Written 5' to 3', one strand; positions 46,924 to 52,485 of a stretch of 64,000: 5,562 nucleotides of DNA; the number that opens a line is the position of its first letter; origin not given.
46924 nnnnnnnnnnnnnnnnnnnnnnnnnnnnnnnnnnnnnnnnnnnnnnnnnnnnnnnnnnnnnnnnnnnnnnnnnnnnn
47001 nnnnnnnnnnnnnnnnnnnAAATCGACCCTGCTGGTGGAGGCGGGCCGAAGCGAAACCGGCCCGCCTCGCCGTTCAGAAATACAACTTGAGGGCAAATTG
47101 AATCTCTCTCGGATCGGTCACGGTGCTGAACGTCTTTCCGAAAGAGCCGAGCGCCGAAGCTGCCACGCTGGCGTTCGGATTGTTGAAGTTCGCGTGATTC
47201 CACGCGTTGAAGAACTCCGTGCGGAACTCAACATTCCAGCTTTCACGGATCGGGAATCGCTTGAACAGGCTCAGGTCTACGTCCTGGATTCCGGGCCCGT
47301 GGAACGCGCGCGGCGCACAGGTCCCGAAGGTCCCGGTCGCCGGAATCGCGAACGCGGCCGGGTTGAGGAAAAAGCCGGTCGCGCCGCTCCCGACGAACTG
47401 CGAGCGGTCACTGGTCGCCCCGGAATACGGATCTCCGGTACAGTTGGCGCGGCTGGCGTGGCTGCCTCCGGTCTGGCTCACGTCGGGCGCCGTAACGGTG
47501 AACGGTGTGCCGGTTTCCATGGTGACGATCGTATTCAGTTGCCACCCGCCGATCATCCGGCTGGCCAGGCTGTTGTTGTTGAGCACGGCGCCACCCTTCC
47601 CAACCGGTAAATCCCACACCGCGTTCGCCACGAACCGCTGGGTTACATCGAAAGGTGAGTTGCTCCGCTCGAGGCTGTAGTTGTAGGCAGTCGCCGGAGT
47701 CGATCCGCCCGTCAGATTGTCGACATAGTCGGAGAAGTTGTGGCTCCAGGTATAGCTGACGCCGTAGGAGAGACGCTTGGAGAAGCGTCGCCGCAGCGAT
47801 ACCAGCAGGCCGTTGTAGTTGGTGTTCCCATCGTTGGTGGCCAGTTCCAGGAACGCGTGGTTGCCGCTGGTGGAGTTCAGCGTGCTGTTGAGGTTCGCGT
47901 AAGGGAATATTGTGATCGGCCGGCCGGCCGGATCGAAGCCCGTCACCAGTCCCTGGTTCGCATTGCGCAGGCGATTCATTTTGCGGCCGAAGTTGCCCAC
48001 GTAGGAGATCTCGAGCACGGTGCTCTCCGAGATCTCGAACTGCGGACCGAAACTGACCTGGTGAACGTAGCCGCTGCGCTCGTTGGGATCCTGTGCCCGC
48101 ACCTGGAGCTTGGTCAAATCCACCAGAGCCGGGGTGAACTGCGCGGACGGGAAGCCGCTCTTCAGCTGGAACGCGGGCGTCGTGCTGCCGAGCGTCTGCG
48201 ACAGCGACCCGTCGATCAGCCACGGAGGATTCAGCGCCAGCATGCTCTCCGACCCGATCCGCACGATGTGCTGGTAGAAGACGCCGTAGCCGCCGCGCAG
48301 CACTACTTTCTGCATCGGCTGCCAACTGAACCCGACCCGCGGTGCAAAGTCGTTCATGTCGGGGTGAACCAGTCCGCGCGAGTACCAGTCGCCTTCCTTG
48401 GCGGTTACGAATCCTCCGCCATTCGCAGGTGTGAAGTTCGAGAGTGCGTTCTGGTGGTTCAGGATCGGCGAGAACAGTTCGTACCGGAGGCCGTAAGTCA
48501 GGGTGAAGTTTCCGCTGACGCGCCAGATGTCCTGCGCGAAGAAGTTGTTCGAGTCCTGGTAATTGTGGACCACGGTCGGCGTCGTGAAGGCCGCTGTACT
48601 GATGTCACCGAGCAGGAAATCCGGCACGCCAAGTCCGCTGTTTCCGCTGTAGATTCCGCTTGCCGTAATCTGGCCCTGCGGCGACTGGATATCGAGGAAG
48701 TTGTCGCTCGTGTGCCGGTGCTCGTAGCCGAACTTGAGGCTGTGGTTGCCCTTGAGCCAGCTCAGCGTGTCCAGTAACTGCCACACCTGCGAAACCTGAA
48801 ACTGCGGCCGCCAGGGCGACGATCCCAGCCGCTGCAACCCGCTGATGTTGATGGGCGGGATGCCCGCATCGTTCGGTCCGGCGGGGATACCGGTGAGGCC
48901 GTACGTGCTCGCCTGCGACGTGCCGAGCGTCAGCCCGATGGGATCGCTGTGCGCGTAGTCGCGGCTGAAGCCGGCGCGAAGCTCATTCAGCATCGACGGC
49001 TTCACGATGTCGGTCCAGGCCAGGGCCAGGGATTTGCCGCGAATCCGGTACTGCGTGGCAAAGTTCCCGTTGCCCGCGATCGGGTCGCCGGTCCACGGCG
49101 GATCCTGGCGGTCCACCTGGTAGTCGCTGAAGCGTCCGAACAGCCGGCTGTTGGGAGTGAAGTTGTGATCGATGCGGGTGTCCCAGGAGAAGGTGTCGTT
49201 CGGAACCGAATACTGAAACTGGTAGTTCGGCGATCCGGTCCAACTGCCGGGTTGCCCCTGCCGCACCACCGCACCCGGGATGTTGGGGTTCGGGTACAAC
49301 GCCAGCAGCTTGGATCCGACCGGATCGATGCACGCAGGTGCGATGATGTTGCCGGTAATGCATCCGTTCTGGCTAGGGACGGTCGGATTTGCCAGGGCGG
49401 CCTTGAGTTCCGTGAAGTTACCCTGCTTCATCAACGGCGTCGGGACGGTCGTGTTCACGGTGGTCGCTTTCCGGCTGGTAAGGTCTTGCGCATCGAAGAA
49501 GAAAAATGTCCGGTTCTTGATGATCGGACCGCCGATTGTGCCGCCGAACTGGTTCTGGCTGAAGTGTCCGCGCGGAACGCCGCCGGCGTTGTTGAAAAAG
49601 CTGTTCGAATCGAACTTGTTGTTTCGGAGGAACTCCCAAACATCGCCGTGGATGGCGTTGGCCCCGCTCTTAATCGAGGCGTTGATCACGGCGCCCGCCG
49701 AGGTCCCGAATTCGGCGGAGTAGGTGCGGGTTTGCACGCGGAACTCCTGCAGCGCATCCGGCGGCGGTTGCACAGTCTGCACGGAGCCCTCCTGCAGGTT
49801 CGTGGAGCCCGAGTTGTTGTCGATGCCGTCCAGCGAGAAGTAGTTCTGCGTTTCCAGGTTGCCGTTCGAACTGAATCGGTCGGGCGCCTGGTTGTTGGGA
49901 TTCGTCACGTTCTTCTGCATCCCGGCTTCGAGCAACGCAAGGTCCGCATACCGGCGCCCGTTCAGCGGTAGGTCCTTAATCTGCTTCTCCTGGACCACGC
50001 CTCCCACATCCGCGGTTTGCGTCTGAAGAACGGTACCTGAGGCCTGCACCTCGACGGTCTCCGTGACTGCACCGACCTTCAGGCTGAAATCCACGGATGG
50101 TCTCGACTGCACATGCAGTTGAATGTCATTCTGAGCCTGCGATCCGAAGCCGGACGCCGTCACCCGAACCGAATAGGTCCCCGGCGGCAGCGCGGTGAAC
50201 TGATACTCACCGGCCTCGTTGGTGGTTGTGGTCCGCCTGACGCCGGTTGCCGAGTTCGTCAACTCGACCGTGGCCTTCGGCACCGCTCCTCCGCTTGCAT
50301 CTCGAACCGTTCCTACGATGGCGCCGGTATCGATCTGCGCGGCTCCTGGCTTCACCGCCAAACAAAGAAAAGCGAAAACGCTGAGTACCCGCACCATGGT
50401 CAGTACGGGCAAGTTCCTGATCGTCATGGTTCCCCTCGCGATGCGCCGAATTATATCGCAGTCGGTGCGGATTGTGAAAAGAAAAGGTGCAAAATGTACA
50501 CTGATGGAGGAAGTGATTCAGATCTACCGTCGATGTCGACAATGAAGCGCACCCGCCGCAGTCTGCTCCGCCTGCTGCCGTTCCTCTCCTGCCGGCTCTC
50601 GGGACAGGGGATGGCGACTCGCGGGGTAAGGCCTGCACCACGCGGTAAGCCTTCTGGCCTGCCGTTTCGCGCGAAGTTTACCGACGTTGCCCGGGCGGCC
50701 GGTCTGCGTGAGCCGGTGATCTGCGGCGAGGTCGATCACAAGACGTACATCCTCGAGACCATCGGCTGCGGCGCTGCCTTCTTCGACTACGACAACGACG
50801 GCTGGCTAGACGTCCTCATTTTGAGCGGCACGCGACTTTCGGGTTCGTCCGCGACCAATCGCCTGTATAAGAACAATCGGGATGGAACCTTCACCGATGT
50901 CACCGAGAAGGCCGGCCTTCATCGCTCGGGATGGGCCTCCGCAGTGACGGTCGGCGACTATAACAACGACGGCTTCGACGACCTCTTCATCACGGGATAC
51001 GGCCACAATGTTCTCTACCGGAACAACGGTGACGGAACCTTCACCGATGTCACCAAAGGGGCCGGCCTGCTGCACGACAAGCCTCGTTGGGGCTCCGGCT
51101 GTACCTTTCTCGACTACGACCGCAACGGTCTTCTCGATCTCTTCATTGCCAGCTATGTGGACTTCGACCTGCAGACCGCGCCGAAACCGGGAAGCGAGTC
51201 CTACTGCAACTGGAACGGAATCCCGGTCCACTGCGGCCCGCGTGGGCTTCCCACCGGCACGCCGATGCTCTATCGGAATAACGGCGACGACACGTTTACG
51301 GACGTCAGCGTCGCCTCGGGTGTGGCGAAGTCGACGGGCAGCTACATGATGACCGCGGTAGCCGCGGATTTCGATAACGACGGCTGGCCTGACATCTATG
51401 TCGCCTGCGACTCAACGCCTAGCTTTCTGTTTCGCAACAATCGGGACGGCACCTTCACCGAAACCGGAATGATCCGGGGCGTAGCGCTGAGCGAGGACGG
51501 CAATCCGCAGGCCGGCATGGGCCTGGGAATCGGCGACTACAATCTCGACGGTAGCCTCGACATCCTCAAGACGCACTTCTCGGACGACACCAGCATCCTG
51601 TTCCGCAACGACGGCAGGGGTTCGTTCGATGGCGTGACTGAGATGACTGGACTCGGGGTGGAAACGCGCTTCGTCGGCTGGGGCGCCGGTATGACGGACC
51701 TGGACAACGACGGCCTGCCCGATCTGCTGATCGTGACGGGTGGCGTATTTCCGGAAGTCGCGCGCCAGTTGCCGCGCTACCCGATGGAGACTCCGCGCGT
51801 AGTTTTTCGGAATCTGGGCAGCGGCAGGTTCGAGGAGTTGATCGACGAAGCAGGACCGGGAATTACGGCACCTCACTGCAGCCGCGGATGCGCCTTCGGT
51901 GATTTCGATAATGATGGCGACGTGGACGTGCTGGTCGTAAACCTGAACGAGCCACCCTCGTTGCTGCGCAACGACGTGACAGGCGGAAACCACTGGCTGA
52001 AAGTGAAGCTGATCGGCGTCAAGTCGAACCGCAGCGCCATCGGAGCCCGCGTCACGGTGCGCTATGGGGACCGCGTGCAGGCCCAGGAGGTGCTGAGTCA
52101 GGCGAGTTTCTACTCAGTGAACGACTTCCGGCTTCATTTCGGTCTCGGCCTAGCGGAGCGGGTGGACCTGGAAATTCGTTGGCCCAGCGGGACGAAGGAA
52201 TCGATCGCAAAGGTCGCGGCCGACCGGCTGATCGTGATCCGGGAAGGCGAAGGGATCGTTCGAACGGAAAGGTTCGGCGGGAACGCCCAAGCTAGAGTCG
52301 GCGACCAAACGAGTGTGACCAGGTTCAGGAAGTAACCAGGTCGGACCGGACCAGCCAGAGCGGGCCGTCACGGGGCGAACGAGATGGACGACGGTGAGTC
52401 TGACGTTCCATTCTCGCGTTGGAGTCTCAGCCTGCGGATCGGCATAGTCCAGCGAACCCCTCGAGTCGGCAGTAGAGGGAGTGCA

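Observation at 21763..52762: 51-nt direct repeat of the tRNA-Pro 3' half brackets a 30.9-kb segment: att-like signature of an integrated island carrying the giant gene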

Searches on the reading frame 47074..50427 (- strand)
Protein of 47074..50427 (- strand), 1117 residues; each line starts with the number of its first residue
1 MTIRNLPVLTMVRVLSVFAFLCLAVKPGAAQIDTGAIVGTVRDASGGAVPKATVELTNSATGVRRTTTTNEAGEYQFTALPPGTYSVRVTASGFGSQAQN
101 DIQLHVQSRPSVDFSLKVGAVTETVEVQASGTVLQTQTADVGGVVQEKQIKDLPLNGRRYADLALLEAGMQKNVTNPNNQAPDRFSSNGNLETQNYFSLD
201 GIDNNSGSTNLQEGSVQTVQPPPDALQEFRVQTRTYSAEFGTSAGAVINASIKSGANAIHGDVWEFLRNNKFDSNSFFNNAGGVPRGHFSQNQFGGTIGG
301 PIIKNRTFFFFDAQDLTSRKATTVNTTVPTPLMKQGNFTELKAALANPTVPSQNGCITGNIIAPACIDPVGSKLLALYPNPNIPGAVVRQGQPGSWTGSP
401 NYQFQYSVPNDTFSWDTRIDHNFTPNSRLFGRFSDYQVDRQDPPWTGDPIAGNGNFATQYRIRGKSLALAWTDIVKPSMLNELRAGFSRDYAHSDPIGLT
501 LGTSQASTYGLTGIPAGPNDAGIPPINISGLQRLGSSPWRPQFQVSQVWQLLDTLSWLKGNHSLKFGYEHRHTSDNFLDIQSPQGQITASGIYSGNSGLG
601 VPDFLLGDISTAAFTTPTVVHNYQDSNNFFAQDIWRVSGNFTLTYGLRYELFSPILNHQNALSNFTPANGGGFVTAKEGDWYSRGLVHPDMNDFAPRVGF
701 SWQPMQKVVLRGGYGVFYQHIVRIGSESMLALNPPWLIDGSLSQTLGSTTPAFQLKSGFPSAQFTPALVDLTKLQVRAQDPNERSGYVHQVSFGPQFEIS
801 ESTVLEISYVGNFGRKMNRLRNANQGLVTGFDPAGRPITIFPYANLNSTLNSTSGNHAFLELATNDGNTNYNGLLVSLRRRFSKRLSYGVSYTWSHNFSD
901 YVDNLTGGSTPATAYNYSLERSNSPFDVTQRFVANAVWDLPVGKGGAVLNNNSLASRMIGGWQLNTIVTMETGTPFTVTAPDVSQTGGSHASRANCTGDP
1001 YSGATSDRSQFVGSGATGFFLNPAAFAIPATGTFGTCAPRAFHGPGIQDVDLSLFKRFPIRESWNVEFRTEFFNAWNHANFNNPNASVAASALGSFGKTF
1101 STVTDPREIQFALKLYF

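Call 6: search_protein_families(library=pfam, proteins=[window:47074-50427:-], max_evalue=0.01)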
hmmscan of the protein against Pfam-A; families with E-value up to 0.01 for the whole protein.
window:47074-50427:- (1117 aa): 8 families
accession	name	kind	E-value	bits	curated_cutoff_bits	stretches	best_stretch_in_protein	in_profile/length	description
PF25183.1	OMP_b-brl_4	-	3e-234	780.6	30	1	252-1110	2-838/838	Outer membrane beta barrel domain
PF13620.12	CarboxypepD_reg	-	4.6e-23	81.8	32.3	1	37-117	2-82/82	Carboxypeptidase regulatory-like domain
PF17210.9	SdrD_B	-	8e-09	36.1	29.7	1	42-94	17-70/112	SdrD B-like domain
PF13715.12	CarbopepD_reg_2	-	8e-08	32.7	32.2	1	37-117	1-77/88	CarboxypepD_reg-like domain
PF00593.30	TonB_dep_Rec_b-barrel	-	1.1e-07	32.5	27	1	417-715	26-238/436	TonB dependent receptor-like, beta-barrel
PF17802.7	SpaA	-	0.0001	22.9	23.1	1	43-105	9-75/91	Prealbumin-like fold domain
PF02369.22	Big_1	-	0.00057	20.4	34.9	1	33-99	17-87/93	Bacterial Ig-like domain (group 1)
PF07495.19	Y_Y_Y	-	0.0064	16.8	26.6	0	68-102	23-57/65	Y_Y_Y domain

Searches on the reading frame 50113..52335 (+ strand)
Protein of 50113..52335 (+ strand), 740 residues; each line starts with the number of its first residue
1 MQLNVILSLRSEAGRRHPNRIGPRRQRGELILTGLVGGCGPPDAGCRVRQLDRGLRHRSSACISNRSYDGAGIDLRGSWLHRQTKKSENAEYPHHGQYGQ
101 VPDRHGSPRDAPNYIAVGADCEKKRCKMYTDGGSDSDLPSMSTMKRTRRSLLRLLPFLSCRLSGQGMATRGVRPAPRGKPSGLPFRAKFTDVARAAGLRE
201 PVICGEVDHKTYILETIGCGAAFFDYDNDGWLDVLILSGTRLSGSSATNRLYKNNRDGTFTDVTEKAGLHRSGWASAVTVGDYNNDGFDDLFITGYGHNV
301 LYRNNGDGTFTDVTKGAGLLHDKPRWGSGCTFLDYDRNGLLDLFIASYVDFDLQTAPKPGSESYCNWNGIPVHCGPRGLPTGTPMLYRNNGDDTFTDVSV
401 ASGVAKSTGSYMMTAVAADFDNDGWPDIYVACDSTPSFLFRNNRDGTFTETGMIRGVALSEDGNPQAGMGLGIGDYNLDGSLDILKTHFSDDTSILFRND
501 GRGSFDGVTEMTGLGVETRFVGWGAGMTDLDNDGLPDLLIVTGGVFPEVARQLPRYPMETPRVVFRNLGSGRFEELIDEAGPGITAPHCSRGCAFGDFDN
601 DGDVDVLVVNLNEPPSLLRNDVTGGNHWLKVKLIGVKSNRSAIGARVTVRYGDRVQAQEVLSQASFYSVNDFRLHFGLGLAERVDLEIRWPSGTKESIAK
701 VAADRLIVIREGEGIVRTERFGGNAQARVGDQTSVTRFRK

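Call 6: search_protein_families(library=pfam, proteins=[window:50113-52335:+], max_evalue=0.01)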
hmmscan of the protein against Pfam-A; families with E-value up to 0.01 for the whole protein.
window:50113-52335:+ (740 aa): 3 families
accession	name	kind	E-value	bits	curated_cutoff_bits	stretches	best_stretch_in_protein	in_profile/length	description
PF13517.12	FG-GAP_3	-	1.2e-52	176.7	26.9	6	225-293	1-61/61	FG-GAP-like repeat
PF07593.17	UnbV_ASPIC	-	4.2e-19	68.6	23.4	1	642-707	1-67/68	ASPIC and UnbV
PF01839.29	FG-GAP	-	3.6e-11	43.1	22.1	1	275-308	2-32/37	FG-GAP repeat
